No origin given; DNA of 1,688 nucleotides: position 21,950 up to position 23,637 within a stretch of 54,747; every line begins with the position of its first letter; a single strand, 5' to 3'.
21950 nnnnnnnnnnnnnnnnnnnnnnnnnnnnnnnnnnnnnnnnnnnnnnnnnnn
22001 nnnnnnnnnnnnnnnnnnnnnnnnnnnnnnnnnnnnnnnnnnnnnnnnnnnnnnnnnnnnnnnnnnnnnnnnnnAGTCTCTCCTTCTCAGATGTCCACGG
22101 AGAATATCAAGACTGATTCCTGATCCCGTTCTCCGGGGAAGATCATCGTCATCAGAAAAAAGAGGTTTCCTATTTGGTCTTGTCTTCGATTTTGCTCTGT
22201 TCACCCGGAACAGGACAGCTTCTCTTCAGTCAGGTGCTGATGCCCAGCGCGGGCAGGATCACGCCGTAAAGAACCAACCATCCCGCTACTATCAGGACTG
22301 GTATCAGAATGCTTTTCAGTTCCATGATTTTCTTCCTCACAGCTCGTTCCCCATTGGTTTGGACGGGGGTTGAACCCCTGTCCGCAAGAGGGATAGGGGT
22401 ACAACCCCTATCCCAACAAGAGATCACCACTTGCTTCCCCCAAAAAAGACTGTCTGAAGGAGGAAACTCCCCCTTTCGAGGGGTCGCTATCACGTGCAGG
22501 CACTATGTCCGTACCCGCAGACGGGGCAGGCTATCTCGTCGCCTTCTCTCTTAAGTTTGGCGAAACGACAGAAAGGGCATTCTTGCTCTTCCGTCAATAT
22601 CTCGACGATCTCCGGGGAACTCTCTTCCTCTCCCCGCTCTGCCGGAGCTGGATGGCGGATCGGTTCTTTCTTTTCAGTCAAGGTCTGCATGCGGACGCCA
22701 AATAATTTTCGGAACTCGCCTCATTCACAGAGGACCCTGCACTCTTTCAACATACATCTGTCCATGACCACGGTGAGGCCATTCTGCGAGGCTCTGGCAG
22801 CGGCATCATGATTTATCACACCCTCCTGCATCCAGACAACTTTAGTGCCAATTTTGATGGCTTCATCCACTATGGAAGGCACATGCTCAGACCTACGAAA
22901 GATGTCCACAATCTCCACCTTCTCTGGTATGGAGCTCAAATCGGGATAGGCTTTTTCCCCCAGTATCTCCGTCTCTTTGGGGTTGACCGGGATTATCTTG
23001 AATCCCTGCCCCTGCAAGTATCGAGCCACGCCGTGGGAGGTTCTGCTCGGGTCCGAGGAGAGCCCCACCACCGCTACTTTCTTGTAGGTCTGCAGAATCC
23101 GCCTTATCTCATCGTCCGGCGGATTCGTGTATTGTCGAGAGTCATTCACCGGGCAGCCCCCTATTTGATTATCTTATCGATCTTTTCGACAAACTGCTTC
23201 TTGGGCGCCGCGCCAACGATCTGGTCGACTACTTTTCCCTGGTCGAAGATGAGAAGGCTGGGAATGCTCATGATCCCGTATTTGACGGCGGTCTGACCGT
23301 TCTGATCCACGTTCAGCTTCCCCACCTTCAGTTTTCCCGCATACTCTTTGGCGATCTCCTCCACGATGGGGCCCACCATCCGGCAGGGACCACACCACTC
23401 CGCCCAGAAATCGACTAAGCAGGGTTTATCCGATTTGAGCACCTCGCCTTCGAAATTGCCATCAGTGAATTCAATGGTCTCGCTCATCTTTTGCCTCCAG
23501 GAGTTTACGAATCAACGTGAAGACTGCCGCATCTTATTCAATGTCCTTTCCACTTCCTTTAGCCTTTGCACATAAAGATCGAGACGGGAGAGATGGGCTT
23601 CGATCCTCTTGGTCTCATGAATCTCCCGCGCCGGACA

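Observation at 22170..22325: Unannotated 51-aa membrane peptide with in-frame UGA and a strong SECIS-like hairpin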

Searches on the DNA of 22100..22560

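Call 79: search_rna_families(source=window, start=22100, end=22560, threshold=evalue, max_evalue=10)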
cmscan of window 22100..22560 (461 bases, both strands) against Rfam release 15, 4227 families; matches with E-value up to 10: 11.
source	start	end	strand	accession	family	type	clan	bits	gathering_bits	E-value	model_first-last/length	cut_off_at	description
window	22347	22424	-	RF03613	MIR6234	Gene; miRNA;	-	18.1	90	0.22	1-146/146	no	MIR6234 microRNA precursor family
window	22403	22457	-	RF00215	Tombus_3_III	Cis-reg;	-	18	35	0.33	11-69/70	no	Tombus virus defective interfering (DI) RNA region 3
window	22309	22427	-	RF04313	aspC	Cis-reg;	-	16.9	100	7.5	1-124/124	no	aspC ncRNA motif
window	22435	22491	-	RF00519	suhB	Gene; sRNA;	CL00108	15.6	41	1.1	1-77/77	no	Makes More Granules Regulator RNA (mmgR)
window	22271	22345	-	RF01170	snoU61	Gene; snRNA; snoRNA; CD-box;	CL00067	15.2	55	2.3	1-84/84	no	Small nucleolar RNA U61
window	22172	22242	-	RF01705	Flavo-1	Gene; sRNA;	-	13.8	42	5.6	1-76/76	no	Flavo-1 RNA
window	22333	22427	-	RF01719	Pseudomon-1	Gene; sRNA;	-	13.7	50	4.5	1-116/116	no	Pseudomon-1/ErsA RNA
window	22355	22413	-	RF00233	Tymo_tRNA-like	Cis-reg;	-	12.6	40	4.3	1-84/84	no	Tymovirus/Pomovirus/Furovirus tRNA-like 3' UTR element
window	22303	22372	+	RF02843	RefA5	Gene; antisense;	-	12.5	91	8.2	1-68/68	no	Enterococcus sRNA A5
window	22105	22153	-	RF01142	sR19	Gene; snRNA; snoRNA; CD-box;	-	10.9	45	4.1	1-63/63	no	Small nucleolar RNA sR19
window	22166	22223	-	RF02248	Six3os1_3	Gene; lncRNA;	-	9.8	40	5.5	1-75/75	no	Six3os1 conserved region 3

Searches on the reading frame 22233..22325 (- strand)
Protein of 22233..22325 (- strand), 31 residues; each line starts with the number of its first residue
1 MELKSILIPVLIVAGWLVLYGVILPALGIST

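Call 7: search_protein_families(library=pfam, proteins=[window:22233-22325:-], max_evalue=1)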
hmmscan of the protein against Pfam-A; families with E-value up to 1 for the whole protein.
seq(31 aa): 1 family
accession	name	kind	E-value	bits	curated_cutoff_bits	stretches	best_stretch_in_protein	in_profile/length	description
PF15879.10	MWFE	-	0.82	10.5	27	1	6-26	4-24/55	NADH-ubiquinone oxidoreductase MWFE subunit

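Call 8: search_protein_families(library=ncbifam, proteins=[window:22233-22325:-], max_evalue=1)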
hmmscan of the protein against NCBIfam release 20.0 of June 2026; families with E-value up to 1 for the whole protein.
seq(31 aa): 1 family
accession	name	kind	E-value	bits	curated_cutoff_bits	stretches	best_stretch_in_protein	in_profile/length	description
TIGR01332.1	cyt_b559_alpha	equivalog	0.012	15.7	93.95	1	4-19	22-37/80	cytochrome b559 subunit alpha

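Call 16: find_related_loci(query=A1, collection=metagenome_contigs, flank=1500)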
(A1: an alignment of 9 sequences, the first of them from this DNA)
Query A1 (31 aa) in metagenome_contigs; peptide patterns used: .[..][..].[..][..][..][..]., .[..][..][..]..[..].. (x = any residue, [..] = any of these).
220 stretches matched a pattern; 6 encode a relative of the query (tblastn E <= 1e-3); 6 distinct loci.
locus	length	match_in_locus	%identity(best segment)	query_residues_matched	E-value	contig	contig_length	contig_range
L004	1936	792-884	94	1-31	6e-15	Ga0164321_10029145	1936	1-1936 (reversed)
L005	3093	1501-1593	90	1-31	1e-14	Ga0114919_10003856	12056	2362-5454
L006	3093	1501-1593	84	1-31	5e-14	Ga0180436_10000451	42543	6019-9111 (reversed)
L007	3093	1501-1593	81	1-31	9e-14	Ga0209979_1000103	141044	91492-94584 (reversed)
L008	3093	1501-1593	81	1-31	3e-13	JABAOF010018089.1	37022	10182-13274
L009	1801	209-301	77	1-31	6e-13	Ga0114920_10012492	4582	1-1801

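Call 17: find_related_loci(query=A1, collection=genome_contigs, flank=6000)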
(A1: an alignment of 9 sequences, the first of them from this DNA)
Query A1 (31 aa) in genome_contigs; peptide patterns used: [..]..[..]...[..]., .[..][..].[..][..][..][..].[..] (x = any residue, [..] = any of these).
34 stretches matched a pattern; 5 encode a relative of the query (tblastn E <= 1e-3); 5 distinct loci.
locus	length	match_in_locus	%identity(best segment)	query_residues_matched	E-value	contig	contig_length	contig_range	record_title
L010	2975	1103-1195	97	1-31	3e-15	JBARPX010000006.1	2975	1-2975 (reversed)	MAG: Candidatus Zixiibacteriota bacterium isolate MFD13424_ilm_asm_bin49 k127_279255, whole genome shotgun sequence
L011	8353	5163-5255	90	1-31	4e-14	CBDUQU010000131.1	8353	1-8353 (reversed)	MAG TPA_asm: uncultured bacterium isolate SRR22302359_binner13_Refined_3 genome assembly, contig: ERZ25073601.2739, whol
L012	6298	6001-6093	81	1-31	3e-13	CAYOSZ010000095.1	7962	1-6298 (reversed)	MAG TPA_asm: uncultured Ignavibacteria bacterium isolate SRP214966_co2_364 genome assembly, contig: NODE_16920_length_79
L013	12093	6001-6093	81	1-31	6e-13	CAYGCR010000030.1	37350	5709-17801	MAG TPA_asm: uncultured Ignavibacteria bacterium isolate ERP108616_co2_224 genome assembly, contig: NODE_1297_length_373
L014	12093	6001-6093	90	1-31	9e-9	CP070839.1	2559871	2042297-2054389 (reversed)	MAG: Candidatus Zixiibacteriota bacterium isolate bin1014 chromosome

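Call 30: search_protein_representatives(protein=window:22233-22325:-)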
Query: 31 residues. Proteins with E-value up to 0.001 (for the whole library): 7; up to 1e-10: 0; up to 1e-30: 0. The best 7 are listed.
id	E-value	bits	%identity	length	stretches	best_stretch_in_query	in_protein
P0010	5.0e-10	52.8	39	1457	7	6-23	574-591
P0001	3.9e-09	50.1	90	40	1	1-31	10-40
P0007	2.5e-08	47.7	87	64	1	1-31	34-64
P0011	1.1e-07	45.7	81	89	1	1-31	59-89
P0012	1.4e-07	45.5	74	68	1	1-31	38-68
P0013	2.1e-05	39.0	68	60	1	1-31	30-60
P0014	1.2e-04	36.7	71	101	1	1-31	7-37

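Call 32: find_encoding_contigs(protein=P0013, flank=5000, max_places=3)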
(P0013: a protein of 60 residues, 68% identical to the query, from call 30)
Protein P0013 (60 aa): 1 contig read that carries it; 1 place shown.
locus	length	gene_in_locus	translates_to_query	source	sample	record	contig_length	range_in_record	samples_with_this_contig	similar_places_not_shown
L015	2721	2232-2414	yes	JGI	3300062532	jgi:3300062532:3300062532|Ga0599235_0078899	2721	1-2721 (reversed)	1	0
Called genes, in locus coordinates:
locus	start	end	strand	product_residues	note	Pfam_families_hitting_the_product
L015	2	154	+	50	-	?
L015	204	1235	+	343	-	PF04613:LpxD, PF25087:GMPPB_C (faint), PF14602:Hexapep_2 (faint), PF25084:LbH_EIF2B (faint), PF00132:Hexapep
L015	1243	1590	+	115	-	PF14595:Thioredoxin_9 (weak), PF00085:Thioredoxin, PF13098:Thioredoxin_2, PF13905:Thioredoxin_8 (faint), PF13192:Thioredoxin_3 (weak)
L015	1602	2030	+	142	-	PF02629:CoA_binding (weak), PF13380:CoA_binding_2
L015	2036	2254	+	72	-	-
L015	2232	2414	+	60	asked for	-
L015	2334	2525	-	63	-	-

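Call 33: find_encoding_contigs(protein=P0012, flank=5000, max_places=3)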
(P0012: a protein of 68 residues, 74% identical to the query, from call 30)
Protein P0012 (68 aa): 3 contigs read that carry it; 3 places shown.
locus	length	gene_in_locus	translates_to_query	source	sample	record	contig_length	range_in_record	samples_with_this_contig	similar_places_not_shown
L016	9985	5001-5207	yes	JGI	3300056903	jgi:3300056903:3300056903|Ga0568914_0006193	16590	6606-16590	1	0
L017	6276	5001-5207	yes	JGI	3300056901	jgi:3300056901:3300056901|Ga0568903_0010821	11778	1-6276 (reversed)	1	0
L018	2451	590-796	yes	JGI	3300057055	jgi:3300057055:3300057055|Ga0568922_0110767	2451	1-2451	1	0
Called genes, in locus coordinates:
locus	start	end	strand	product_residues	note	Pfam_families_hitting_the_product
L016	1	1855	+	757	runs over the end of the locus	PF07244:POTRA (weak), PF08479:POTRA_2 (faint), PF08478:POTRA_1 (faint), PF07244:POTRA, PF01103:Omp85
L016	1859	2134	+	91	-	-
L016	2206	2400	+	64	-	-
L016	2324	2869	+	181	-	PF03938:OmpH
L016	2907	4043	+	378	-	PF04613:LpxD, PF25084:LbH_EIF2B (faint), PF25087:GMPPB_C, PF00132:Hexapep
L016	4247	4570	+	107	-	PF00085:Thioredoxin, PF13098:Thioredoxin_2, PF13192:Thioredoxin_3 (weak)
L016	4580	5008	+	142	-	PF13380:CoA_binding_2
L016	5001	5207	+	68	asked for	-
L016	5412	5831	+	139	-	PF02566:OsmC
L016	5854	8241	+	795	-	PF13567:DUF4131, PF03772:Competence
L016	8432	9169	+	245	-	PF01925:TauE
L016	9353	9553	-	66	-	PF00313:CSD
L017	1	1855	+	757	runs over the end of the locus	PF07244:POTRA (weak), PF08479:POTRA_2 (faint), PF08478:POTRA_1 (faint), PF07244:POTRA, PF01103:Omp85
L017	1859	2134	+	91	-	-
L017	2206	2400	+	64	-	-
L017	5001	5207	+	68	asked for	-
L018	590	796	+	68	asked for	-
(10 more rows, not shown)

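Call 34: find_encoding_contigs(protein=P0011, flank=5000, max_places=3)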
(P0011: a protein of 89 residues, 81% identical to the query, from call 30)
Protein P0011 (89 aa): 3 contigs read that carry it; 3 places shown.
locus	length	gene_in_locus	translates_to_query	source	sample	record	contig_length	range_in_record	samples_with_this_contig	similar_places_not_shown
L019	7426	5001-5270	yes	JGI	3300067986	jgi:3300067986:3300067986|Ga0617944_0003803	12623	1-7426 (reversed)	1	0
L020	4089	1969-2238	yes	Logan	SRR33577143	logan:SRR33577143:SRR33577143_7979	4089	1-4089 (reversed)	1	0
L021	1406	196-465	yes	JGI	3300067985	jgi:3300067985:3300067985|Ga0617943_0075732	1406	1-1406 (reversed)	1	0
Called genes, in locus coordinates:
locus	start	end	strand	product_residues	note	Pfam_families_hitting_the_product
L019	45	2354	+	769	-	PF07244:POTRA (weak), PF08478:POTRA_1 (faint), PF08479:POTRA_2 (faint), PF07244:POTRA, PF01103:Omp85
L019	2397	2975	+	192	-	PF03938:OmpH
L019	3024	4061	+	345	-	PF04613:LpxD, PF25087:GMPPB_C (faint), PF00132:Hexapep (weak), PF24894:Hexapep_GlmU (faint), PF25084:LbH_EIF2B (weak), PF14602:Hexapep_2 (faint), PF00132:Hexapep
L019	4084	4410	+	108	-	PF00085:Thioredoxin, PF14595:Thioredoxin_9 (weak), PF13098:Thioredoxin_2 (weak), PF13905:Thioredoxin_8 (faint), PF13192:Thioredoxin_3 (weak)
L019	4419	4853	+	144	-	PF02629:CoA_binding (weak), PF13380:CoA_binding_2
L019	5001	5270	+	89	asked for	-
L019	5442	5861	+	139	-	PF02566:OsmC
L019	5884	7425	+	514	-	?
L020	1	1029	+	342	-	?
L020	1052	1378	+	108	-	PF00085:Thioredoxin, PF14595:Thioredoxin_9 (weak), PF13098:Thioredoxin_2 (weak), PF13905:Thioredoxin_8 (faint), PF13192:Thioredoxin_3 (weak)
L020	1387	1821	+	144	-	PF02629:CoA_binding (weak), PF13380:CoA_binding_2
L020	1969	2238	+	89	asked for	-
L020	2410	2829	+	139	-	PF02566:OsmC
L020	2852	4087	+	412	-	?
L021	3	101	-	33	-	?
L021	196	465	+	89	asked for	-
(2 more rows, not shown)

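Call 35: find_encoding_contigs(protein=P0014, flank=5000, max_places=3)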
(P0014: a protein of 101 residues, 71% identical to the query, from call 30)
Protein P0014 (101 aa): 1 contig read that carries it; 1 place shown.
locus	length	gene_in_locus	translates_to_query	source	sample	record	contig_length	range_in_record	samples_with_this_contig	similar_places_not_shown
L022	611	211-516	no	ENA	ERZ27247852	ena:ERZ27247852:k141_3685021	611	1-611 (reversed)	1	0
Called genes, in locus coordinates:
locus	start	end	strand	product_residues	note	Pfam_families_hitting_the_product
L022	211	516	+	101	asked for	-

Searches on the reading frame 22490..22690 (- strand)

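Call 7: search_protein_families(library=pfam, proteins=[window:22490-22690:-], max_evalue=1)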
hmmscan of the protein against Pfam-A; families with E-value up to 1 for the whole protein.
window:22490-22690:- (66 aa): 9 families
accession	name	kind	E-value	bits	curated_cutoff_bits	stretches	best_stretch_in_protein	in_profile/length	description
PF14446.12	Prok-RING_1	-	0.0024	18.2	29.1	1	34-65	3-34/54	Prokaryotic RING finger family 1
PF21349.2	RUBY_RBDX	-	0.027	14.4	26.5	1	55-62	3-10/30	Rubrerythrin, rubredoxin-like domain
PF14768.12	RPA_interact_C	-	0.081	13.9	25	1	38-60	2-23/80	Replication protein A interacting C-terminal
PF24460.1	DUF7575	-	0.089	12.6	28.5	0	51-59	2-10/28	Domain of unknown function (DUF7575)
PF01780.25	Ribosomal_L37ae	-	0.12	12.9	21.9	1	32-60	30-59/85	Ribosomal L37ae protein family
PF09723.15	Zn_ribbon_8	-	0.19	12.2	34.4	0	40-60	10-34/41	Zinc ribbon domain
PF14206.11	Cys_rich_CPCC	-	0.19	12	24.5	1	37-60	2-26/75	Cysteine-rich CPCC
PF23146.2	Zf_IFT144_1st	-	0.49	10.8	27.5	1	37-43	6-12/25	IFT144, first zinc finger domain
PF02132.21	RecR_ZnF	-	0.73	10.2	22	0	32-42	10-20/21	RecR, Cys4-zinc finger domain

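Call 8: search_protein_families(library=ncbifam, proteins=[window:22490-22690:-], max_evalue=1)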
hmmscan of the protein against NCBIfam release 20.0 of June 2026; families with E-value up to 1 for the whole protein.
window:22490-22690:- (66 aa): 4 families
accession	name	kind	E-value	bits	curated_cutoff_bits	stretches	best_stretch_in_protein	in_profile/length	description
NF003058.0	PRK03976.1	equivalog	0.0034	17.3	87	1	27-61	28-63/91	50S ribosomal protein L37ae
TIGR00280.1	eL43_euk_arch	equivalog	0.035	14.4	95.8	1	33-60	34-62/92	50S ribosomal protein L37Ae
NF003331.0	PRK04338.1-7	equivalog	0.067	12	560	1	19-60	227-267/376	tRNA (guanine(26)-N(2))-dimethyltransferase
NF041664.1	RNAP_arch_Epp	equivalog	0.12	12.3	50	1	31-48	8-25/57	transcription elongation factor subunit Spt4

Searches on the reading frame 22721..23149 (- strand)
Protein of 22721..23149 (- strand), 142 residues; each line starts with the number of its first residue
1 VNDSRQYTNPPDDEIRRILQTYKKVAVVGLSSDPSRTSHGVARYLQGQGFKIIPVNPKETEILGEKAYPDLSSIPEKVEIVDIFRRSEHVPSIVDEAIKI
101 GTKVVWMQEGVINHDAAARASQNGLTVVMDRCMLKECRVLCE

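Call 7: search_protein_families(library=pfam, proteins=[window:22721-23149:-], max_evalue=1)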
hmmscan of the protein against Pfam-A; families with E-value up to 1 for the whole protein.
window:22721-23149:- (142 aa): 2 families
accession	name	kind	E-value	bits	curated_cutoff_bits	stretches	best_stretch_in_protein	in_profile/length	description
PF13380.12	CoA_binding_2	-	7e-45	152.7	22.8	1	23-136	1-114/116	CoA binding domain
PF02629.25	CoA_binding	-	6e-07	30.6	22.3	1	23-106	4-92/97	CoA binding domain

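Call 8: search_protein_families(library=ncbifam, proteins=[window:22721-23149:-], max_evalue=1)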
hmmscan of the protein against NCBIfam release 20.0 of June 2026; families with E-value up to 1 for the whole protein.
window:22721-23149:- (142 aa): 4 families
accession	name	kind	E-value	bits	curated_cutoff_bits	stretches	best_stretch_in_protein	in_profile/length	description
TIGR02717.1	AcCoA-syn-alpha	equivalog_domain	3.3e-13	49.1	567.15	1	22-105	7-92/447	acetate--CoA ligase alpha subunit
NF045494.1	AcCoALig_Archglob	equivalog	1.6e-12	46.7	1200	1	15-105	218-309/665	acetate--CoA ligase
NF045492.1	HydPropCoALig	equivalog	5.7e-12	44.8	1300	1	11-110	243-344/700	3-hydroxypropionate--CoA ligase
NF045493.1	HydDutCoALig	equivalog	5.3e-05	22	1300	1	18-105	5-93/698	4-hydroxybutyrate--CoA ligase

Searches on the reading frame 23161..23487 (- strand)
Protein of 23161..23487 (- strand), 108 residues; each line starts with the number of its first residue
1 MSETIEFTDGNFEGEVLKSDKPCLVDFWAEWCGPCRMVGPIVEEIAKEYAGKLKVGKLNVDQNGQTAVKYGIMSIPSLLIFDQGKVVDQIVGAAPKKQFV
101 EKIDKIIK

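Call 7: search_protein_families(library=pfam, proteins=[window:23161-23487:-], max_evalue=1)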
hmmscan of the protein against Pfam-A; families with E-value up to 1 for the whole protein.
window:23161-23487:- (108 aa): 11 families
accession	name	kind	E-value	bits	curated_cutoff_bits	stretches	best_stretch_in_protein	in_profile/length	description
PF00085.26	Thioredoxin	-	1.7e-31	108.7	23.5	1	4-105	2-103/103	Thioredoxin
PF13098.12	Thioredoxin_2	-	9.4e-09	36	27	1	18-101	3-102/104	Thioredoxin-like domain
PF13905.12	Thioredoxin_8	-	2.4e-07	31.4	27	1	21-56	2-39/94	Thioredoxin-like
PF13192.12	Thioredoxin_3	-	7.4e-07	29.5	24.8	1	32-103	10-74/76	Thioredoxin domain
PF14595.12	Thioredoxin_9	-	4.8e-05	23.7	25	1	27-84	48-107/129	Thioredoxin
PF00578.27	AhpC-TSA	-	0.0002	21.8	26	1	19-50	24-56/124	AhpC/TSA family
PF08534.16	Redoxin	-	0.00024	21.3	26.6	1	20-52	28-61/148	Redoxin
PF07449.17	HyaE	-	0.0032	17.9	22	1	41-93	49-102/108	Hydrogenase-1 expression protein HyaE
PF13899.12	Thioredoxin_7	-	0.026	15.1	27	1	18-38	15-35/83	Thioredoxin-like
PF04756.19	OST3_OST6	-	0.071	12.9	27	1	32-83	46-104/294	OST3 / OST6 family, transporter family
PF13728.12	TraF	-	0.13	12.5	23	1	24-85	133-203/224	F plasmid transfer operon protein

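Call 8: search_protein_families(library=ncbifam, proteins=[window:23161-23487:-], max_evalue=1)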
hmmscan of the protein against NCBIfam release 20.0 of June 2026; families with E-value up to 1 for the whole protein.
window:23161-23487:- (108 aa): 25 families
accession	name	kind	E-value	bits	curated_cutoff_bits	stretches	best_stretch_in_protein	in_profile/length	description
NF006898.0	PRK09381.1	equivalog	1.6e-37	128.2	138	1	4-105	5-106/109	thioredoxin TrxA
TIGR01068.1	thioredoxin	equivalog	2.5e-37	127.1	96.8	1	8-105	2-99/101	thioredoxin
NF008229.0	PRK10996.1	equivalog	7.4e-29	100.3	125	1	3-105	36-137/141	thioredoxin TrxC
NF047697.1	ThioredTrxAClost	equivalog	4.2e-23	81.5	140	1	5-102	2-99/105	thioredoxin TrxA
TIGR01126.1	pdi_dom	equivalog_domain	3.9e-17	62.4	107.2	1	8-105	2-103/105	protein disulfide-isomerase domain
TIGR01130.1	ER_PDI_fam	subfamily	3.9e-13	49.8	344.25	1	3-101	2-102/476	protein disulfide-isomerase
TIGR00411.1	redox_disulf_1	equivalog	1.1e-12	47.8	92.75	1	31-105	10-80/82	MJ0307 family thioredoxin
TIGR00385.1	dsbE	subfamily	9.4e-11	41.6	123.15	2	13-48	56-91/173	DsbE family thiol:disulfide interchange protein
NF041202.1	StoA_CxxC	exception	7.1e-09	35.7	210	2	60-101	117-159/163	endospore biogenesis thiol-disulfide oxidoreductase StoA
NF002854.0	PRK03147.1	subfamily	1e-08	35.3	170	2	21-52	63-94/176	thiol-disulfide oxidoreductase ResA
TIGR02187.2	PDO_seleno_TRX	equivalog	3.5e-08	33.1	185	2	63-105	170-208/209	protein disulfide oxidoreductase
NF045694.1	seleno_TsoB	exception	3.8e-07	28.6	805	1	17-106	471-571/572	rhodanese/DsbD fusion-like selenoprotein TsoB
NF010625.0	PRK14018.1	equivalog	4.1e-06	25.6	522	1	4-37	40-73/521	bifunctional peptide-methionine (S)-S-oxide reductase MsrA/peptide-methionine (R)-S-oxide reductase MsrB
NF047696.1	ThlDiSintTplARhiz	equivalog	7.9e-06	25.8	230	1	21-66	98-144/219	thiol:disulfide interchange protein TlpA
NF011941.0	PRK15412.1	equivalog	4.7e-05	23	359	1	8-70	56-115/185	thiol:disulfide interchange protein DsbE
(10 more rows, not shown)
